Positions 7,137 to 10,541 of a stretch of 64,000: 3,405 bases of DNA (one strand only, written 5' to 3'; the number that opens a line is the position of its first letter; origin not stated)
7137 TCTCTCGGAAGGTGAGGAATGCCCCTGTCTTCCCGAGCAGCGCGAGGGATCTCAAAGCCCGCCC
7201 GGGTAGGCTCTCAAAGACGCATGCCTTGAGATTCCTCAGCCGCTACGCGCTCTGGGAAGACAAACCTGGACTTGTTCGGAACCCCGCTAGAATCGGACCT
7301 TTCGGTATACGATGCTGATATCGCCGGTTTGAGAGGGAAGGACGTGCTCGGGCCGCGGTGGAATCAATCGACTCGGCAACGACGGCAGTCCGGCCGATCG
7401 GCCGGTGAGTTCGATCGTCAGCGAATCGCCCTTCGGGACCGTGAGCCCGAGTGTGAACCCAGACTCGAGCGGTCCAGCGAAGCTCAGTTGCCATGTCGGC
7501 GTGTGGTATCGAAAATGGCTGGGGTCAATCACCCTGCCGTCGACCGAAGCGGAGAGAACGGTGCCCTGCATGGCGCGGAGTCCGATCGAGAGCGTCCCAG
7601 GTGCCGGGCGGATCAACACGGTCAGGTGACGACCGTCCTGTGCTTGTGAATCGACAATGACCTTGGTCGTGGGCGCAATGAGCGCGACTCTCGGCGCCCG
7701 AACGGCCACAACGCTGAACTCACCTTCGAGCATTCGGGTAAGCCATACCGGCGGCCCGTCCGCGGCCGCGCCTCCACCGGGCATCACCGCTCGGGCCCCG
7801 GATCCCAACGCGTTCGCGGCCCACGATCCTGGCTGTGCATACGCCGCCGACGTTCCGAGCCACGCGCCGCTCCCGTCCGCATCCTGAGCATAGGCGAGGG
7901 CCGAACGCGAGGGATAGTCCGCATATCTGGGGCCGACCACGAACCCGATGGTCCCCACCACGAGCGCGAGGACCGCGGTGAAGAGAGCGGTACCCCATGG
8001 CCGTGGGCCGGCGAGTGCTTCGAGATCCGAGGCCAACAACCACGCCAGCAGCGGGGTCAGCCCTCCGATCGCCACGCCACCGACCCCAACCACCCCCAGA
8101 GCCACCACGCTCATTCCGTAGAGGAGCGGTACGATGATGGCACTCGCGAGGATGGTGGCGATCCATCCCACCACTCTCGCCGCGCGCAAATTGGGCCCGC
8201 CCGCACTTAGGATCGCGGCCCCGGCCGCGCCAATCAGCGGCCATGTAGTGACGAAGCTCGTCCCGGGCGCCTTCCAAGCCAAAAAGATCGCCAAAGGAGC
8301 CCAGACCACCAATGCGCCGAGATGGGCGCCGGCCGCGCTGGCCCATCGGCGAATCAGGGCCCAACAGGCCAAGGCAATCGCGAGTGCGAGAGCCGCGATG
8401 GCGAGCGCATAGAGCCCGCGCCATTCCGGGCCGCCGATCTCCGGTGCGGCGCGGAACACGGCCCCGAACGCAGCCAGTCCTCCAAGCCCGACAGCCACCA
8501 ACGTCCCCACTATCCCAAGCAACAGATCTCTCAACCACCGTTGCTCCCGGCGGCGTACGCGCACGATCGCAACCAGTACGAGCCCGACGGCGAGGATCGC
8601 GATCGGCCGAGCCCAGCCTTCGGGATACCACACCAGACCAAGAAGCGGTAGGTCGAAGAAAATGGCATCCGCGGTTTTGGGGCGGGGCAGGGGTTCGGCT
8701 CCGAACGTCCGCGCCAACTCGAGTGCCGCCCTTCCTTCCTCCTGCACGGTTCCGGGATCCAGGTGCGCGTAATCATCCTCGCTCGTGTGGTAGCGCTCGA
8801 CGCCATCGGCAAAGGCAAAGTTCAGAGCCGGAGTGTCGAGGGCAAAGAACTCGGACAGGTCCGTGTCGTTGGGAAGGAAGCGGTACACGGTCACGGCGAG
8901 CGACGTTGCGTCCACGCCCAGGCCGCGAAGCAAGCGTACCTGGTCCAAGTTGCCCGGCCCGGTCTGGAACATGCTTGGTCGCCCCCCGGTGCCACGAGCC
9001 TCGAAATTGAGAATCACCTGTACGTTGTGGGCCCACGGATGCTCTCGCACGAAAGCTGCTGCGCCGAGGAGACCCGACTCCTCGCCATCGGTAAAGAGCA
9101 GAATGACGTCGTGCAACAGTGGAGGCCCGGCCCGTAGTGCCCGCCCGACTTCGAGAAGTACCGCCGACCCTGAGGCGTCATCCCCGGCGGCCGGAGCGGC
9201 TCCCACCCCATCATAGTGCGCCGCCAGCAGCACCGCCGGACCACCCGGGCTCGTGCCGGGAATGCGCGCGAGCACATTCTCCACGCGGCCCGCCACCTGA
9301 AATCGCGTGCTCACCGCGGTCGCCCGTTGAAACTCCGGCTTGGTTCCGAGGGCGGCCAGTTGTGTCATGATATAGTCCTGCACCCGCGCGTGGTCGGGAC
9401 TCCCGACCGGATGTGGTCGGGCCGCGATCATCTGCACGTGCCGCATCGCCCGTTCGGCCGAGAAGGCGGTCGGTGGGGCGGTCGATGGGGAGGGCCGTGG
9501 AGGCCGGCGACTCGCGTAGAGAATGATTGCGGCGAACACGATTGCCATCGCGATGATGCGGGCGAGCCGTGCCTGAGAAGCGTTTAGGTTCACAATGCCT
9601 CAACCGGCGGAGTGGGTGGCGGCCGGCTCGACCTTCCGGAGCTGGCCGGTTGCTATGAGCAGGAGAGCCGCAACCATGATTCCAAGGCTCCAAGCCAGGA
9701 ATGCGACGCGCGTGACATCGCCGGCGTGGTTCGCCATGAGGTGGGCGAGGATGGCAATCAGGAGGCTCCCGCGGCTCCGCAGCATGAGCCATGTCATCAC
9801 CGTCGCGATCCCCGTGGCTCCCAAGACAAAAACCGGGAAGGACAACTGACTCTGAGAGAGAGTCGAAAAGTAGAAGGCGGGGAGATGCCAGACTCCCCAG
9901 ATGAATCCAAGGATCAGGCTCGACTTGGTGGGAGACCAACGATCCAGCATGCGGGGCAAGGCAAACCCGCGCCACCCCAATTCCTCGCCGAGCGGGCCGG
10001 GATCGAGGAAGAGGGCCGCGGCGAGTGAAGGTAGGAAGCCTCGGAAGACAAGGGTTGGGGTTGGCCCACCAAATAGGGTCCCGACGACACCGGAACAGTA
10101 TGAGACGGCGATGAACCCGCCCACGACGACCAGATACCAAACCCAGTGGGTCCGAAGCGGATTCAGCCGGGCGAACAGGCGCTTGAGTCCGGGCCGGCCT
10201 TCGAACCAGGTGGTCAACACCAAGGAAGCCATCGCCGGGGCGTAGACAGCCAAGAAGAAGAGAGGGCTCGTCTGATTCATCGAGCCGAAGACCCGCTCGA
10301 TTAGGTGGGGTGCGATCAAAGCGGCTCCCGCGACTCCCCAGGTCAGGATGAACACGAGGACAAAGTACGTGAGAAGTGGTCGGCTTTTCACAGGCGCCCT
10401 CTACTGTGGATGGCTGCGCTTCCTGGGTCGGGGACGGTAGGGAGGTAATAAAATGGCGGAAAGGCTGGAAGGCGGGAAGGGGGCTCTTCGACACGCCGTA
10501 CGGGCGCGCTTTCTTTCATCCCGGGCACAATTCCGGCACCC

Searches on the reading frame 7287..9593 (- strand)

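Call 57: search_protein_families(library=pfam, proteins=[window:7287-9593:-], max_evalue=0.001)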
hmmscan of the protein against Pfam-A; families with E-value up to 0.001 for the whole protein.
window:7287-9593:- (768 aa): 1 family
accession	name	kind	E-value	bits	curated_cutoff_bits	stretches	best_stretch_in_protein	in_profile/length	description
PF04389.22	Peptidase_M28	-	2.2e-40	138.9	21.3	1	106-293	1-192/193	Peptidase family M28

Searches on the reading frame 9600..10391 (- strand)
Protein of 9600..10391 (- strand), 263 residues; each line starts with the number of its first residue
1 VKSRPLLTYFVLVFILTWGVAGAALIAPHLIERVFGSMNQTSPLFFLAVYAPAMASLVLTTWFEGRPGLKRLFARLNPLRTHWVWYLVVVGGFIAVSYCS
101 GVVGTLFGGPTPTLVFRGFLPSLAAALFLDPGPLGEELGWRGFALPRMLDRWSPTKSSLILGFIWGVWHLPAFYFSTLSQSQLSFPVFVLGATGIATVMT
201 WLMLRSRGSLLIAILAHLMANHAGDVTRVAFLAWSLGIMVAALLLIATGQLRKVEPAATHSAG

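Call 57: search_protein_families(library=pfam, proteins=[window:9600-10391:-], max_evalue=0.001)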
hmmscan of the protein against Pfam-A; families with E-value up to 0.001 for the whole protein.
window:9600-10391:- (263 aa): 1 family
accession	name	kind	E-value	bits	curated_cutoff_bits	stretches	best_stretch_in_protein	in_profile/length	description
PF02517.21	Rce1-like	-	3e-15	56.7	22.4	1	132-221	15-91/93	Type II CAAX prenyl endopeptidase Rce1-like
